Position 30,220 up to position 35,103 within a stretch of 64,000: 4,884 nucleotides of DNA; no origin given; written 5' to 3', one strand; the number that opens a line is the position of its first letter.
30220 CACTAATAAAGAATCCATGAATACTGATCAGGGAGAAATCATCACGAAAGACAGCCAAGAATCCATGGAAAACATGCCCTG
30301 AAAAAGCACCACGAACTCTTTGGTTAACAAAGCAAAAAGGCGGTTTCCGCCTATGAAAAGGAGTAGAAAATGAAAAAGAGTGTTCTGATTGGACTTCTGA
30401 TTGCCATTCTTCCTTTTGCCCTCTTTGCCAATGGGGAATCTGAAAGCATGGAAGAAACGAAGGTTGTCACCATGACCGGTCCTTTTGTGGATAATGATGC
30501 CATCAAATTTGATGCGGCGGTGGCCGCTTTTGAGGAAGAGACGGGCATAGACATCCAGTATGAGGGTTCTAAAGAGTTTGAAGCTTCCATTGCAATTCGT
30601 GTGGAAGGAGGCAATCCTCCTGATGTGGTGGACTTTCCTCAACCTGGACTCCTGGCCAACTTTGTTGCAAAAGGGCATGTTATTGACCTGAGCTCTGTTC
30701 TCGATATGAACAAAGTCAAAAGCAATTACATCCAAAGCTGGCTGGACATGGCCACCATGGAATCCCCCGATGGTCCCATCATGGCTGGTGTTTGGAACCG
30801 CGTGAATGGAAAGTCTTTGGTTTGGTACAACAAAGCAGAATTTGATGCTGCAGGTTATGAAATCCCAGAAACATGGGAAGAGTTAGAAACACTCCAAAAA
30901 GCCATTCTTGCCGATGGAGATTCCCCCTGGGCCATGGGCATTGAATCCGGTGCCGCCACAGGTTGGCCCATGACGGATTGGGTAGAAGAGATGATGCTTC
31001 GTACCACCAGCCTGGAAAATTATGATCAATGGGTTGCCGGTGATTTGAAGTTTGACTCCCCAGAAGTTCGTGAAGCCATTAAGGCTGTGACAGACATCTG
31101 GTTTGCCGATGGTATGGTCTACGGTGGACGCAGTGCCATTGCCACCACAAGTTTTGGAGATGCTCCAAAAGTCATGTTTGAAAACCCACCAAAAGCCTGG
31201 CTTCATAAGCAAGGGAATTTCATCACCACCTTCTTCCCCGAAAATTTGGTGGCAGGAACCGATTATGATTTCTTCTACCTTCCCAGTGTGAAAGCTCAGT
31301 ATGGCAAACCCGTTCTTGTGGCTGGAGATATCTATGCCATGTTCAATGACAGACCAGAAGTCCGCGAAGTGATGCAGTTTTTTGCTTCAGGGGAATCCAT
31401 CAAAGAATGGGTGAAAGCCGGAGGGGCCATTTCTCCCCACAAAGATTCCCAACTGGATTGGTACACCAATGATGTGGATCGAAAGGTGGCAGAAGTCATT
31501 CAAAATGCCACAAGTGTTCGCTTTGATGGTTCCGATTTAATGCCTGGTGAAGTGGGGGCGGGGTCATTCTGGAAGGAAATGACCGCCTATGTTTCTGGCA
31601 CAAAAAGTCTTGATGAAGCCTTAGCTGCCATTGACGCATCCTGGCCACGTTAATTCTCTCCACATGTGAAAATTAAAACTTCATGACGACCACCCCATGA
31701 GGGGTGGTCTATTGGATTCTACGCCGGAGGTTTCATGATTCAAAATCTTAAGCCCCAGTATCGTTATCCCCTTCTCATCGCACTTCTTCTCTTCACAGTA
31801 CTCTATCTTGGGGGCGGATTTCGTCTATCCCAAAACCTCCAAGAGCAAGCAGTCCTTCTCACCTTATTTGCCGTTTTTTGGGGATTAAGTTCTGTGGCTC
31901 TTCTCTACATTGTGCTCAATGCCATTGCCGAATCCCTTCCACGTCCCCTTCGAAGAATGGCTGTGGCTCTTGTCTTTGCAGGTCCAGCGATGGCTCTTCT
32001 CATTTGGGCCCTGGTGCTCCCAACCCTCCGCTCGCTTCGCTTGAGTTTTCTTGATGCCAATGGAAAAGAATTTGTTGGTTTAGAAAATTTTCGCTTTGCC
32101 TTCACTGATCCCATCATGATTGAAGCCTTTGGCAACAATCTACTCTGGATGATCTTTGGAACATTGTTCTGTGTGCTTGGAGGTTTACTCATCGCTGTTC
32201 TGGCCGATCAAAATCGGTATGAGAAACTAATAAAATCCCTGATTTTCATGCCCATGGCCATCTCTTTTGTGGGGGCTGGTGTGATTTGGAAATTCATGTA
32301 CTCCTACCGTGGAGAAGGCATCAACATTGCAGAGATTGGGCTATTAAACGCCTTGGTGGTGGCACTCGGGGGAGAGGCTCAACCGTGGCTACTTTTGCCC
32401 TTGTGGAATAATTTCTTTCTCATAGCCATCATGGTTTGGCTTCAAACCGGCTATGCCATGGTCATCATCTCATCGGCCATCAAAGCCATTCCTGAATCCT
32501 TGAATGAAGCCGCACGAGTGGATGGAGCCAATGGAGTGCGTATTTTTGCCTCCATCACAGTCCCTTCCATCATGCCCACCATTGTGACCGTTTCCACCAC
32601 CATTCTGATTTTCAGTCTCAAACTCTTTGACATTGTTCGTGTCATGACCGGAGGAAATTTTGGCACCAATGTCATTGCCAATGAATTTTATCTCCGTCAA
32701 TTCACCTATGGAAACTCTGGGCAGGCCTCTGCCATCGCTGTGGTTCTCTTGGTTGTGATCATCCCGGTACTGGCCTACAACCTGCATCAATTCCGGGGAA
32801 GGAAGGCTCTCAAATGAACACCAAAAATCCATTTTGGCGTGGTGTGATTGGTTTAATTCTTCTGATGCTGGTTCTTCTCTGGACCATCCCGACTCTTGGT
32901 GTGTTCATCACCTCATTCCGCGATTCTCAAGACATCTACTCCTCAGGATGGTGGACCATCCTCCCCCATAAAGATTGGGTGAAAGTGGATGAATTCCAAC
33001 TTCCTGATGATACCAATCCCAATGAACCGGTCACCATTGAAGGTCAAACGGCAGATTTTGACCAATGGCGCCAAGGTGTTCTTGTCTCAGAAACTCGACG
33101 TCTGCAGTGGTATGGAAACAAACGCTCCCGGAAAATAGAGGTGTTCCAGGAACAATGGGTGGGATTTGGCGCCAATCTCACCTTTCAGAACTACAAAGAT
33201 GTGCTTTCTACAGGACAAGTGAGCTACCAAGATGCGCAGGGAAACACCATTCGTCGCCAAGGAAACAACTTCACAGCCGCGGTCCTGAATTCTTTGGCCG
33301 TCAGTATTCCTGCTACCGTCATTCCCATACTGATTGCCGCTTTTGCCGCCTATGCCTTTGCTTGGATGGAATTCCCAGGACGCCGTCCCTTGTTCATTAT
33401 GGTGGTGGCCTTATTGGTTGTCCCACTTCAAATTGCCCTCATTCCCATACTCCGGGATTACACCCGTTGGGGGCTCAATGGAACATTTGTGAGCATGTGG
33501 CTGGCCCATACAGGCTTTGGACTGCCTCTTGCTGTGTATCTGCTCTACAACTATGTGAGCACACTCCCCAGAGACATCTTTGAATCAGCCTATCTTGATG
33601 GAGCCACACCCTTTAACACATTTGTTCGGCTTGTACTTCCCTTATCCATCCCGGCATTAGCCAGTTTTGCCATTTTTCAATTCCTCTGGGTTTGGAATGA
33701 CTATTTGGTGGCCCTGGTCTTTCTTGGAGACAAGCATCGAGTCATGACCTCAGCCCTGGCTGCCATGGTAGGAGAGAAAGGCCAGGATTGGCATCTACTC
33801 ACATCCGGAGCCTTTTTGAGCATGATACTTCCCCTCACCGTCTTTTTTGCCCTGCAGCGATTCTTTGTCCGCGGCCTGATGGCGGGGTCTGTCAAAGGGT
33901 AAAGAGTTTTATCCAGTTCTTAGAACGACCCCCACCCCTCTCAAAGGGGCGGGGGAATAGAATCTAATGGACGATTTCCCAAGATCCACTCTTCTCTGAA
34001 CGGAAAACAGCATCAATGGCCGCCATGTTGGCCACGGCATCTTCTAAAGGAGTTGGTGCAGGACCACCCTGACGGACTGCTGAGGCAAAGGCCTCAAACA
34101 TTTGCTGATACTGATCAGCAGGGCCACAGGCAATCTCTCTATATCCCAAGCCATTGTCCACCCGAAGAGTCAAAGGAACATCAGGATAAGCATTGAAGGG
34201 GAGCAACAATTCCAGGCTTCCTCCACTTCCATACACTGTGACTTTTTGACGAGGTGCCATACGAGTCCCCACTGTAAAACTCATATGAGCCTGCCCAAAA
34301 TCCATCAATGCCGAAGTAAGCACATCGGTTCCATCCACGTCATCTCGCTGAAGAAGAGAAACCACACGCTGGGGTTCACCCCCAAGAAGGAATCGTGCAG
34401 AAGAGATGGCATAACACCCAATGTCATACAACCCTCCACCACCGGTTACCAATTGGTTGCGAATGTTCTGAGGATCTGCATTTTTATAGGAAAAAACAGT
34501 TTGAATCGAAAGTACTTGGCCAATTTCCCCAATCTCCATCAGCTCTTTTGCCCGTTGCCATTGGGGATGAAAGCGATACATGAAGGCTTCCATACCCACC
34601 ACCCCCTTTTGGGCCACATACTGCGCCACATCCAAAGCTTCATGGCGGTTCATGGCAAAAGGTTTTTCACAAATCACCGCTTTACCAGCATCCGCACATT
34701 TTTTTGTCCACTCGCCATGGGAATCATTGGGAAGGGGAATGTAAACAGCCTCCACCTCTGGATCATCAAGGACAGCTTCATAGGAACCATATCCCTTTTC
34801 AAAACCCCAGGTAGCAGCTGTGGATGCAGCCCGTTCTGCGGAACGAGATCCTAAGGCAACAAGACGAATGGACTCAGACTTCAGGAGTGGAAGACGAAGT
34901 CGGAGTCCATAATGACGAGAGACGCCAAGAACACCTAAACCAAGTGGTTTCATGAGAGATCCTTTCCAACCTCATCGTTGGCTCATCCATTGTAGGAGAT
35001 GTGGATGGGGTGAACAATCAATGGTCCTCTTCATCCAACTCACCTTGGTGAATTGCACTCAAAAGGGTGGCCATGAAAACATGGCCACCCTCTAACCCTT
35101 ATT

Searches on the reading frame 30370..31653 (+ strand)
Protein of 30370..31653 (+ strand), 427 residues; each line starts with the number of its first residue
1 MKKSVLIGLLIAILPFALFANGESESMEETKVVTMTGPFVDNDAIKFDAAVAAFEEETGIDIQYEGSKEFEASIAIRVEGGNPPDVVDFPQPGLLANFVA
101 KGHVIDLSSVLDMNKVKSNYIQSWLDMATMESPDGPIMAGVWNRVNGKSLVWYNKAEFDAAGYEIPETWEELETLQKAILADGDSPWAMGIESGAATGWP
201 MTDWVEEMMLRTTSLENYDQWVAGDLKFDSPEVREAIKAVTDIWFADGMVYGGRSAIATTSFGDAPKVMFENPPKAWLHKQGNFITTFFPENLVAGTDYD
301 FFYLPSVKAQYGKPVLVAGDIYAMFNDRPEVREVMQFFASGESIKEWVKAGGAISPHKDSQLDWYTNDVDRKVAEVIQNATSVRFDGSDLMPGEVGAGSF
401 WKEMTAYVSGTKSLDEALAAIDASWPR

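Call 38: search_protein_families(library=pfam, proteins=[window:30370-31653:+], max_evalue=0.0001)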
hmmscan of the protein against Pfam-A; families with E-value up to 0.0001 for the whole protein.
window:30370-31653:+ (427 aa): 2 families
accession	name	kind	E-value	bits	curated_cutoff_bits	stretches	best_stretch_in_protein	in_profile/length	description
PF01547.30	SBP_bac_1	-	1.5e-20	74.9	26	1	47-338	10-297/307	Bacterial extracellular solute-binding protein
PF13416.11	SBP_bac_8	-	3.6e-16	60.2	27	1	49-370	1-276/279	Bacterial extracellular solute-binding protein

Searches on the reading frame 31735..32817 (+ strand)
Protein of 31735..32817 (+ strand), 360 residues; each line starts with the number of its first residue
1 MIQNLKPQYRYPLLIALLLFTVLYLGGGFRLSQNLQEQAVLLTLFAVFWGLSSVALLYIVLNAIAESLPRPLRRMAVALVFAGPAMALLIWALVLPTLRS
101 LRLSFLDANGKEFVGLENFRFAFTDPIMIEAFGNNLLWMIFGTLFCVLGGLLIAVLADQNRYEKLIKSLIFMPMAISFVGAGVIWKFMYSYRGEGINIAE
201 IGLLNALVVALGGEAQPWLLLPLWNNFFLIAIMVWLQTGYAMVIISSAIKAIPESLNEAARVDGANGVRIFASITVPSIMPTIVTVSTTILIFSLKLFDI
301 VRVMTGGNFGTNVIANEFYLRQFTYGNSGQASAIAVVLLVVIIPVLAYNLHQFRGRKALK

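Call 38: search_protein_families(library=pfam, proteins=[window:31735-32817:+], max_evalue=0.0001)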
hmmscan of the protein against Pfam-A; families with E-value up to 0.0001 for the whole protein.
window:31735-32817:+ (360 aa): 1 family
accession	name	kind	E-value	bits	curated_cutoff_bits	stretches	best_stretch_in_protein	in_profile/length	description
PF00528.27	BPD_transp_1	-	8.9e-17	61.8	26.4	1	148-349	3-177/184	Binding-protein-dependent transport system inner membrane component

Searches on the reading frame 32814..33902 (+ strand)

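Call 38: search_protein_families(library=pfam, proteins=[window:32814-33902:+], max_evalue=0.0001)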
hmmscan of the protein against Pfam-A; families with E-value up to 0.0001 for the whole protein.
window:32814-33902:+ (362 aa): 1 family
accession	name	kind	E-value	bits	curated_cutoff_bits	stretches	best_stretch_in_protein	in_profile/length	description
PF00528.27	BPD_transp_1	-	2.4e-13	50.7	26.4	1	172-354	2-181/184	Binding-protein-dependent transport system inner membrane component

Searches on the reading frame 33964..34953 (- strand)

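Call 8: search_protein_families(library=pfam, proteins=[window:33964-34953:-], max_evalue=0.001)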
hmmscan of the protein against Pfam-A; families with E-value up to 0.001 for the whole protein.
window:33964-34953:- (329 aa): 3 families
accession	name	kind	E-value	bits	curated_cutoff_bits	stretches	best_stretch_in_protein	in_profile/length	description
PF22725.1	GFO_IDH_MocA_C3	-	7.8e-23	81.2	27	1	132-248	1-124/124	GFO/IDH/MocA C-terminal domain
PF01408.29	GFO_IDH_MocA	-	1.8e-20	74.3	24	1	7-121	4-117/120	Oxidoreductase family, NAD-binding Rossmann fold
PF02894.22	GFO_IDH_MocA_C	-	3.4e-15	56.9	22.9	1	136-325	1-215/218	Oxidoreductase family, C-terminal alpha/beta domain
